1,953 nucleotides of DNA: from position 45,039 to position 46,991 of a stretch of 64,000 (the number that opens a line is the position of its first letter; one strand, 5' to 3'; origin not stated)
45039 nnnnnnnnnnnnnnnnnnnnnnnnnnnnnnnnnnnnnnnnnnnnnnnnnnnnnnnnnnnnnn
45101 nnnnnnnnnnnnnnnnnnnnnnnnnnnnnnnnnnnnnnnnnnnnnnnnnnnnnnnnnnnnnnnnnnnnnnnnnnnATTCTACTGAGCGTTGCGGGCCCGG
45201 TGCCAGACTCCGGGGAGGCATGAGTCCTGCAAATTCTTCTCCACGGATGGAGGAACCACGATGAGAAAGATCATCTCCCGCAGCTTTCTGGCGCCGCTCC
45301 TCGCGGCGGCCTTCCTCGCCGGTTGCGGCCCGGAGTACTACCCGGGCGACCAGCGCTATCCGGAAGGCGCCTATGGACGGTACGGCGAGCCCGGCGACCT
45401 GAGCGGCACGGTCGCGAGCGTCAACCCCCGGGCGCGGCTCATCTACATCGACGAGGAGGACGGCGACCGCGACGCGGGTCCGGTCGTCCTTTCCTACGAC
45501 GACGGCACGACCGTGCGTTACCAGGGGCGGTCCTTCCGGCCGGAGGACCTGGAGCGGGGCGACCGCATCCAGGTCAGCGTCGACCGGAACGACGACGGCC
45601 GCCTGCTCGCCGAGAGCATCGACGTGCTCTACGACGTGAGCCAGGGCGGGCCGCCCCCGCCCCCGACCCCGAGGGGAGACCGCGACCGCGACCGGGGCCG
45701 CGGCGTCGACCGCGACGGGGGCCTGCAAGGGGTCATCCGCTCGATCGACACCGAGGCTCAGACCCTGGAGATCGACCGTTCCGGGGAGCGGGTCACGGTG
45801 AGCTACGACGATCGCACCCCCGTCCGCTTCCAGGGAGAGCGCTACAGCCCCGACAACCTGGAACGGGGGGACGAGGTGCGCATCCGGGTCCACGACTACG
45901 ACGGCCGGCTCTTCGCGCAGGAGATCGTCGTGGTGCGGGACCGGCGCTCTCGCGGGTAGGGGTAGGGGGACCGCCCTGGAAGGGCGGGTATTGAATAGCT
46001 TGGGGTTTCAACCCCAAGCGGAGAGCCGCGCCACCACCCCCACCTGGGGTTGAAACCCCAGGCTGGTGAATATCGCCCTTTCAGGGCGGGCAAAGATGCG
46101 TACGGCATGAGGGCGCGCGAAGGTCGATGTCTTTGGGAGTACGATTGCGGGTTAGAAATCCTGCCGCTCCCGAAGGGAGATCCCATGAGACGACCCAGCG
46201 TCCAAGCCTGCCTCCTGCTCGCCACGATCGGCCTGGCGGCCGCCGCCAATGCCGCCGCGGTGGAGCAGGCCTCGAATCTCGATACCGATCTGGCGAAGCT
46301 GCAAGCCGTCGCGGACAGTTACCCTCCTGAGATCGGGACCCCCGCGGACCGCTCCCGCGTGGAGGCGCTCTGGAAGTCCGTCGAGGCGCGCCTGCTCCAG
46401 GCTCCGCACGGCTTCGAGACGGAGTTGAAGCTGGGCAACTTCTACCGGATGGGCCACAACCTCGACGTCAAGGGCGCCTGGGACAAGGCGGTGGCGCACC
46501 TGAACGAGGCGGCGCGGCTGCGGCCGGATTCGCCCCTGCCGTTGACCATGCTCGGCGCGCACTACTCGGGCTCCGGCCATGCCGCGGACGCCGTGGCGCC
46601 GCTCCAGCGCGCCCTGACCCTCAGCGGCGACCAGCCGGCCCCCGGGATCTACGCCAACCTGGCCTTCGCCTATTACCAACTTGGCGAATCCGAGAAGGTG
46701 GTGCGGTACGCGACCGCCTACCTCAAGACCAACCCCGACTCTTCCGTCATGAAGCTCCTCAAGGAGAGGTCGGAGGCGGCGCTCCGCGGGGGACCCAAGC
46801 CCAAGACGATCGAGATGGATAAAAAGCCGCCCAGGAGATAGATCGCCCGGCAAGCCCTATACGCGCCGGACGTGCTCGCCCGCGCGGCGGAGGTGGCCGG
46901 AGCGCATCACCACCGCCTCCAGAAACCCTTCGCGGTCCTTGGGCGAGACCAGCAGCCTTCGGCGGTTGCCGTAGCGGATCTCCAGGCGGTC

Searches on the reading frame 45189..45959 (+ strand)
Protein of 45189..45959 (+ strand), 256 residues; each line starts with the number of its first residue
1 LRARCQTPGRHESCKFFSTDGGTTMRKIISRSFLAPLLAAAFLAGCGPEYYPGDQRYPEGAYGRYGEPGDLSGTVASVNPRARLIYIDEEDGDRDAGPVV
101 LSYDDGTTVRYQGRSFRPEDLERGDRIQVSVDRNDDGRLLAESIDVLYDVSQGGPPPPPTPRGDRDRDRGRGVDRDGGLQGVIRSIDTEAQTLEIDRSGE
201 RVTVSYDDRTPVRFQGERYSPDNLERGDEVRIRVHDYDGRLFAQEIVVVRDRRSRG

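Call 61: search_protein_families(library=pfam, proteins=[window:45189-45959:+], max_evalue=0.0001)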
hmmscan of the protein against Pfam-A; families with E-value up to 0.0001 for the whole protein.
window:45189-45959:+ (256 aa): 2 families
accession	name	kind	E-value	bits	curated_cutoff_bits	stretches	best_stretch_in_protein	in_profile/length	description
PF18914.6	DUF5666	-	6.3e-12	46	27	0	180-246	1-59/60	Domain of unknown function (DUF5666)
PF11604.15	CusF_Ec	-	8.7e-05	22.7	27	0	180-238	5-62/72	Copper binding periplasmic protein CusF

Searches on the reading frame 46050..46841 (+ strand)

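Call 61: search_protein_families(library=pfam, proteins=[window:46050-46841:+], max_evalue=0.0001)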
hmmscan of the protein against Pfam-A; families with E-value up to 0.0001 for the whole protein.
window:46050-46841:+ (263 aa): 6 families
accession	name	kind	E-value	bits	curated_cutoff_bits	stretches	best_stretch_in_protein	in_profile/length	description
PF07719.23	TPR_2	-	9.3e-09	35.2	27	0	132-160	5-33/34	Tetratricopeptide repeat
PF13414.12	TPR_11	-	5.1e-08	32.9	26.8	0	141-172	7-38/42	TPR repeat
PF00515.34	TPR_1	-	2.4e-07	30.7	27.8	0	200-230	3-33/34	Tetratricopeptide repeat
PF13428.12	TPR_14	-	8.7e-07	29.5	23.5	0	199-232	2-35/44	Tetratricopeptide repeat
PF13371.12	TPR_9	-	1.1e-05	25.7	35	0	143-196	10-63/73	Tetratricopeptide repeat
PF14559.12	TPR_19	-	2e-05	25.2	25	0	175-238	4-65/68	Tetratricopeptide repeat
